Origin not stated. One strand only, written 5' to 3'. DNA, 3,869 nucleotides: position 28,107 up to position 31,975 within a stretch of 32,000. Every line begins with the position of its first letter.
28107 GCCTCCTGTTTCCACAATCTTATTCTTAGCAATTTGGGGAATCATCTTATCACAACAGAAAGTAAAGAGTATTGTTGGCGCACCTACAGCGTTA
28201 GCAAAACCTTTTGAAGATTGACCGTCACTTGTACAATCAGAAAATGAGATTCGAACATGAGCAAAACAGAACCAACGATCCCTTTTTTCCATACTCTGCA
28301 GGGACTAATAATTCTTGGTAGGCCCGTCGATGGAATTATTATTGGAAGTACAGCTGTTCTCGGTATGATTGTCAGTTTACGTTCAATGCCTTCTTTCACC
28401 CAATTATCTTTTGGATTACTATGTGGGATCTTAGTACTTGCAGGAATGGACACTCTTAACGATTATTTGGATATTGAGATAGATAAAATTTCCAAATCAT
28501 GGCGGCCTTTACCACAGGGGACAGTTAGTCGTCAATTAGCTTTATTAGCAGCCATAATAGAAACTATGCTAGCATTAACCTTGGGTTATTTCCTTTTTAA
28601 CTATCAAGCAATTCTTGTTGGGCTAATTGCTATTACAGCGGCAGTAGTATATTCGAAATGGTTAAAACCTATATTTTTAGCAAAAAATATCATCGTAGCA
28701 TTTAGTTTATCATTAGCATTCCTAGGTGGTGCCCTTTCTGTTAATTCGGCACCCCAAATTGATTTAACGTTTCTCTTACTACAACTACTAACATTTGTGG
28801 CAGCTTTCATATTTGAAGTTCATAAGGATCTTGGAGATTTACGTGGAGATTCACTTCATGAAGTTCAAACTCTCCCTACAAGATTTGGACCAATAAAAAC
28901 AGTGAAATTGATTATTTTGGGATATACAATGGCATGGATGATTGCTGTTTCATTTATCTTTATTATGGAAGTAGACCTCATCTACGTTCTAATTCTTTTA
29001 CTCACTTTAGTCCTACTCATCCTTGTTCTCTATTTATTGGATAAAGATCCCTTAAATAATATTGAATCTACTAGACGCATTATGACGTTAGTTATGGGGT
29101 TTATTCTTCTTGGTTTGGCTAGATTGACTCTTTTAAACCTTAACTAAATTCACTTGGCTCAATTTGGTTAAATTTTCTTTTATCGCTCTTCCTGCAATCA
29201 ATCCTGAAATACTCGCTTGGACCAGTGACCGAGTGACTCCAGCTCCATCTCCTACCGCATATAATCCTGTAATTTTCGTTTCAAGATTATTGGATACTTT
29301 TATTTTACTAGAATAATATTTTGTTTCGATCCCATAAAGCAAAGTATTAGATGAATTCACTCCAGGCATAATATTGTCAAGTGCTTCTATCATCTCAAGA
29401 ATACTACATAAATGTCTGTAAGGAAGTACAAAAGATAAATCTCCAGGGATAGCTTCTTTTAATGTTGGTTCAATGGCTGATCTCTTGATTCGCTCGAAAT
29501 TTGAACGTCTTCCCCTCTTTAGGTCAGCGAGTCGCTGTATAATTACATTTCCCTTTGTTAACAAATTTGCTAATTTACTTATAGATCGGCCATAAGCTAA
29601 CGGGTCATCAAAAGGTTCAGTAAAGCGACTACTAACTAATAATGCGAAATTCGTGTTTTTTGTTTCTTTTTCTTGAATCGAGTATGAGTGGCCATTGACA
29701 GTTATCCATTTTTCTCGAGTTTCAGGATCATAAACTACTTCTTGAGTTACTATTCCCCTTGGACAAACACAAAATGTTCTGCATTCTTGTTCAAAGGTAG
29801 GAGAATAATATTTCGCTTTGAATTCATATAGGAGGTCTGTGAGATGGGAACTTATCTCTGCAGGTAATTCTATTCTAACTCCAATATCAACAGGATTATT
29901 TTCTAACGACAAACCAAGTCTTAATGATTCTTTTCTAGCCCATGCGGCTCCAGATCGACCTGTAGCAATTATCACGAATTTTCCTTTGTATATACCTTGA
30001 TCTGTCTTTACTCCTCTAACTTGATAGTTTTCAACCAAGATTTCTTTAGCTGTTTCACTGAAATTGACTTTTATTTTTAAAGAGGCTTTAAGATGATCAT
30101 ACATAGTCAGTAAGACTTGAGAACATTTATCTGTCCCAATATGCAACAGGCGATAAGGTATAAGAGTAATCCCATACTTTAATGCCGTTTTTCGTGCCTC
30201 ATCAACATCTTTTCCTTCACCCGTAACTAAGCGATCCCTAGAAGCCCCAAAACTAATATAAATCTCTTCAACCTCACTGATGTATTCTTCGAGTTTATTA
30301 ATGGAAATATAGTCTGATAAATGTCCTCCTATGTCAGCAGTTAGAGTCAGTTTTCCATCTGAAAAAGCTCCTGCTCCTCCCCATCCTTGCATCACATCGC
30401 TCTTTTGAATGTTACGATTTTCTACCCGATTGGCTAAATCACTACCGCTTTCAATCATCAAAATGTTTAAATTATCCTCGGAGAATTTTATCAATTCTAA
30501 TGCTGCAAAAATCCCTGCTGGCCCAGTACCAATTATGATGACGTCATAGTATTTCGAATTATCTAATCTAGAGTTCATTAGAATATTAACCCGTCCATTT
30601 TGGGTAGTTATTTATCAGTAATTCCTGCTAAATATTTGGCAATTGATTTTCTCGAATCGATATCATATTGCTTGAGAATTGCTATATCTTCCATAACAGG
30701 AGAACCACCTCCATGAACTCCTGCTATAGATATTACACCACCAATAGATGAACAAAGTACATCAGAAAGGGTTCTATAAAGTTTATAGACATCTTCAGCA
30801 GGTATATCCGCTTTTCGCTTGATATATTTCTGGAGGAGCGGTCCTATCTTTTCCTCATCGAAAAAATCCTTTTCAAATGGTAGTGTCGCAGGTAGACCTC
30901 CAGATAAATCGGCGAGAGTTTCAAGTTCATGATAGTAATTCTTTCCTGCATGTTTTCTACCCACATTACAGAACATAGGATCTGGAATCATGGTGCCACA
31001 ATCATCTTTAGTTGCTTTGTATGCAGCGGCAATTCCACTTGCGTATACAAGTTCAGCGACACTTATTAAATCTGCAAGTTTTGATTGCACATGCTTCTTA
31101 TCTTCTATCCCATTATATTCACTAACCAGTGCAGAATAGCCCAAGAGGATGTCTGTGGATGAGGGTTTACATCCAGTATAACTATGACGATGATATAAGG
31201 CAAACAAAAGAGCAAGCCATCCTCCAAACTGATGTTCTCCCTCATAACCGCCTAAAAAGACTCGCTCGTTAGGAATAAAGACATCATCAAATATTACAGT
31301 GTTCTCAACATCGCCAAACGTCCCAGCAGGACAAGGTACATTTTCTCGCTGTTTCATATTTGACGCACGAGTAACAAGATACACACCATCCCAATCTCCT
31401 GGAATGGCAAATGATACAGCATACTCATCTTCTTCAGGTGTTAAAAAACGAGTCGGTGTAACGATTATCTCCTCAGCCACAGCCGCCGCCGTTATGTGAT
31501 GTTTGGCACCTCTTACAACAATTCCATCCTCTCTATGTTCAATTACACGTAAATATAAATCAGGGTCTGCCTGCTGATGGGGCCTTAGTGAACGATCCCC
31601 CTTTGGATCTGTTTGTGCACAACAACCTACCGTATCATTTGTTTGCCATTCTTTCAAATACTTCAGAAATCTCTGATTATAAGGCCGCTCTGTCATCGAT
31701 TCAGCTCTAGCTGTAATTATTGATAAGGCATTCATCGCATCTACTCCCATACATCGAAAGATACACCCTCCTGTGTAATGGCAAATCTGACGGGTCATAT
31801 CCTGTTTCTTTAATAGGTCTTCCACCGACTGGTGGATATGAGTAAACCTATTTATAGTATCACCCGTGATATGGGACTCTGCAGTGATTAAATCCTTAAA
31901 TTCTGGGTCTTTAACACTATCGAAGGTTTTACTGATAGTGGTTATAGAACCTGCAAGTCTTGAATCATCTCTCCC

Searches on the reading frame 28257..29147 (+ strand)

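Call 67: search_protein_families(library=pfam, proteins=[window:28257-29147:+], max_evalue=0.0001)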
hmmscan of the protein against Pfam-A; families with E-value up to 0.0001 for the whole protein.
window:28257-29147:+ (296 aa): 1 family
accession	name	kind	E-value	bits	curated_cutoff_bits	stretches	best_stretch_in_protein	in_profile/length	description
PF01040.23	UbiA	-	9.5e-39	133.6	34.2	1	32-272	4-243/250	UbiA prenyltransferase family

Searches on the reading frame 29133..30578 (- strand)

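Call 67: search_protein_families(library=pfam, proteins=[window:29133-30578:-], max_evalue=0.0001)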
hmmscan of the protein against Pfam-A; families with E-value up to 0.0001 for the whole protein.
window:29133-30578:- (481 aa): 6 families
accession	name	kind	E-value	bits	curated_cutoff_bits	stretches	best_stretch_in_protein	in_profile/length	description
PF21688.3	FAD-depend_C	-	3.2e-11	44.3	27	1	255-420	31-196/197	FAD-dependent protein, C-terminal domain-like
PF07992.20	Pyr_redox_2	-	3.2e-11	43.6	26.1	1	11-207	1-108/291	Pyridine nucleotide-disulphide oxidoreductase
PF01134.28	GIDA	-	5.5e-11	42.6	22.1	0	378-471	301-388/391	Glucose inhibited division protein A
PF13738.12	Pyr_redox_3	-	2e-07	31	30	0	156-208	83-134/305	Pyridine nucleotide-disulphide oxidoreductase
PF03486.20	HI0933_like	-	6.3e-07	29.5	50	0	12-51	2-38/244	HI0933-like protein Rossmann domain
PF00890.30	FAD_binding_2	-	1.4e-05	24.9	20.4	0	12-31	1-20/414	FAD binding domain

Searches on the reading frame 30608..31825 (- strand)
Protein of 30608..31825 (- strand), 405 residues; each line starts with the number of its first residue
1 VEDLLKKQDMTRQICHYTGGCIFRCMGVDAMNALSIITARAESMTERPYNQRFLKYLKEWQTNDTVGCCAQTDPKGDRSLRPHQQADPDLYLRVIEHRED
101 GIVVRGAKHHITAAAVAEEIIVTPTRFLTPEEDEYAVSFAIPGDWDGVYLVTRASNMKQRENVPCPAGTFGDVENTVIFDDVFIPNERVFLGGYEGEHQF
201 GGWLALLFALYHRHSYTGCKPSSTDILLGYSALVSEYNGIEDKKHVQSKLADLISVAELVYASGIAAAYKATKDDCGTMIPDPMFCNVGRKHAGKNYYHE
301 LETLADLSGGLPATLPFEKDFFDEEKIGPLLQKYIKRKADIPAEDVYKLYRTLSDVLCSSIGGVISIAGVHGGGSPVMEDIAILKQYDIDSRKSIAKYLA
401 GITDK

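Call 67: search_protein_families(library=pfam, proteins=[window:30608-31825:-], max_evalue=0.0001)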
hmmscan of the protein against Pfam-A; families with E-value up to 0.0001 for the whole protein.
window:30608-31825:- (405 aa): 2 families
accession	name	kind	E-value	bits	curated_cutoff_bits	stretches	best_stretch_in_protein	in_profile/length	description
PF11794.13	HpaB_N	-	4.8e-66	223.6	35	1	2-191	77-270/270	4-hydroxyphenylacetate 3-hydroxylase N terminal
PF03241.18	HpaB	-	1.3e-59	201.2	25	1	206-401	6-202/202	4-hydroxyphenylacetate 3-hydroxylase C terminal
